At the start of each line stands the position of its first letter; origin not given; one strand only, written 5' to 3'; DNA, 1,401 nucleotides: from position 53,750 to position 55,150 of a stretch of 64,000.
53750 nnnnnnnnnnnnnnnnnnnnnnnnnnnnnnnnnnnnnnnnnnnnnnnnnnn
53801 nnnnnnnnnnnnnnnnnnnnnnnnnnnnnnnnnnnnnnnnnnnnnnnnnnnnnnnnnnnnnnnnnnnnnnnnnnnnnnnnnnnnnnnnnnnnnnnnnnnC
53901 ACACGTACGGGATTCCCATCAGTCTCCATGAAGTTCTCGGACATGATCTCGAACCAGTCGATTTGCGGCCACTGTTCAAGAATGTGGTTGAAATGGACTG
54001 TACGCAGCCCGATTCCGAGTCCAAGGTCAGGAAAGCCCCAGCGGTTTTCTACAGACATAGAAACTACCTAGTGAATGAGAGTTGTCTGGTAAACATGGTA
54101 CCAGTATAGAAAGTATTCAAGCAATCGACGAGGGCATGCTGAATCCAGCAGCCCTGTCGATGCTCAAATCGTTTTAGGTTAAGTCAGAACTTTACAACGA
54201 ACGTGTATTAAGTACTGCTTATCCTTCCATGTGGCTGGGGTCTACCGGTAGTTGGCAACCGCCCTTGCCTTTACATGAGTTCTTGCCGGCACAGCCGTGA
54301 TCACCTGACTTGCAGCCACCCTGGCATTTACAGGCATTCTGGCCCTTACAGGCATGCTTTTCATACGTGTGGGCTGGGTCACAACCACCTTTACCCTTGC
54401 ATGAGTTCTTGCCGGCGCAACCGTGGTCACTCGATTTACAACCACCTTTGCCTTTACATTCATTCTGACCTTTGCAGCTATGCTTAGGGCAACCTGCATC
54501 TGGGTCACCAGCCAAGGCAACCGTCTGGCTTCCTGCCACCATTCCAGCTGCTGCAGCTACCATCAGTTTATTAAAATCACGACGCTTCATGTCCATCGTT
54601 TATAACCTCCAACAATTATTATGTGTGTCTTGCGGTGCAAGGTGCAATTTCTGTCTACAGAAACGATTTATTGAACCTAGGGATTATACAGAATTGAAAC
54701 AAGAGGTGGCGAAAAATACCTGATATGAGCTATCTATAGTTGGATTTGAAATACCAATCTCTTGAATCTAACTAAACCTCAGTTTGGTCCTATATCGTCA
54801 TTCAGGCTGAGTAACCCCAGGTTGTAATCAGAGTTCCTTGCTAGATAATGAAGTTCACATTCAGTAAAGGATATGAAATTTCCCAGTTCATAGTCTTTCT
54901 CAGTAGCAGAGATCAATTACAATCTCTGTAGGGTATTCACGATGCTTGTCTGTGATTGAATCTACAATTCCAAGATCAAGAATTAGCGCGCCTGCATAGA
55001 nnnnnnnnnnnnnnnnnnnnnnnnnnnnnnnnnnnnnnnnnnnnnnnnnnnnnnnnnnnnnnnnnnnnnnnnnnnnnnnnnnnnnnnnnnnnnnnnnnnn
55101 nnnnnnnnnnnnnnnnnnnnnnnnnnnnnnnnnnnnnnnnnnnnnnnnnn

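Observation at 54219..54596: Unusual precursor architecture: twin-arginine signal and two tandem 7-Cys modules with His-Gly-Cys cores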

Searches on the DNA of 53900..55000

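Call 59: search_rna_families(source=window, start=53900, end=55000, threshold=evalue, max_evalue=1)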
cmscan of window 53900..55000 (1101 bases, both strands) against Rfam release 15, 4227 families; matches with E-value up to 1: 0.
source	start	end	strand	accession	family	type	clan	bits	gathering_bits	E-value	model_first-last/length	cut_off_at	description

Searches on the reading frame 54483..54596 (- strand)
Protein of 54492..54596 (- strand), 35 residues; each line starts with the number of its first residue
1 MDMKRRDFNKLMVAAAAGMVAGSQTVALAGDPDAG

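Call 22: search_protein_families(library=ncbifam, proteins=[window:54492-54596:-], max_evalue=10)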
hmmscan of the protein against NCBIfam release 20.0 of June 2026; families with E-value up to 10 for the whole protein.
seq(35 aa): 1 family
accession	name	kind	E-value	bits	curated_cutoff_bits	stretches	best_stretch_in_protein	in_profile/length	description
TIGR02811.1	formate_TAT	hypoth_equivalog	0.053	13.9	48.45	1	2-27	8-35/66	formate dehydrogenase region TAT target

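Call 23: search_protein_families(library=pfam, proteins=[window:54492-54596:-], max_evalue=10)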
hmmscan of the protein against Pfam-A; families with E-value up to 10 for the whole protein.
seq(35 aa): 0 families

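Call 56: search_protein_families(library=ncbifam, alignment_id=A3, max_evalue=1)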
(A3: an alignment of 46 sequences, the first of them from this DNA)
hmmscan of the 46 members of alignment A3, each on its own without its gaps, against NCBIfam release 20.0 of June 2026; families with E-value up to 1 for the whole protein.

A. member 1, seq(38 aa): 1 family
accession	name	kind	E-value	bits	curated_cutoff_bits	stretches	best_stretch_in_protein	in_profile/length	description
TIGR02811.1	formate_TAT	hypoth_equivalog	0.065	13.6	48.45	1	2-27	8-35/66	formate dehydrogenase region TAT target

B. families by the number of members that match (of 46 scanned): 16 families
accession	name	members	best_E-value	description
TIGR02811.1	formate_TAT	13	0.0055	formate dehydrogenase region TAT target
TIGR01409.1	TAT_signal_seq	11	0.00024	twin-arginine translocation signal domain-containing protein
TIGR04401.1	TAT_Cys_rich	4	0.027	Csp1 family four helix bundle copper storage protein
TIGR02280.1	PaaB1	2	0.0051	2-(1,2-epoxy-1,2-dihydrophenyl)acetyl-CoA isomerase PaaG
NF038009.1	TatB_1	2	0.019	twin-arginine translocation system-associated protein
NF045715.1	sulf_resp_HmcB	2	0.083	sulfate respiration complex iron-sulfur protein HmcB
NF002960.0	PRK03625.1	1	0.0082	twin-arginine translocase subunit TatE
NF047714.1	adhesin_SiiEA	1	0.0091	BapA-related adhesin SiiEA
NF047847.2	SS_mature_LptM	1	0.049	LPS translocon maturation chaperone LptM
TIGR04429.1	Phr_nterm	1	0.049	Phr family secreted Rap phosphatase inhibitor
NF058595.1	invert_tail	1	0.075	lipo-invert putative C-terminal anchoring domain-containing protein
TIGR01274.1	ACC_deam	1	0.086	1-aminocyclopropane-1-carboxylate deaminase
NF045520.1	H2_NiFeSe_small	1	0.092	NiFeSe hydrogenase small subunit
NF041560.1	T6SS_Burk_ExIF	1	0.14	putative type VI secretion system effector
TIGR01416.1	Rieske_proteo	1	0.16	ubiquinol-cytochrome c reductase iron-sulfur subunit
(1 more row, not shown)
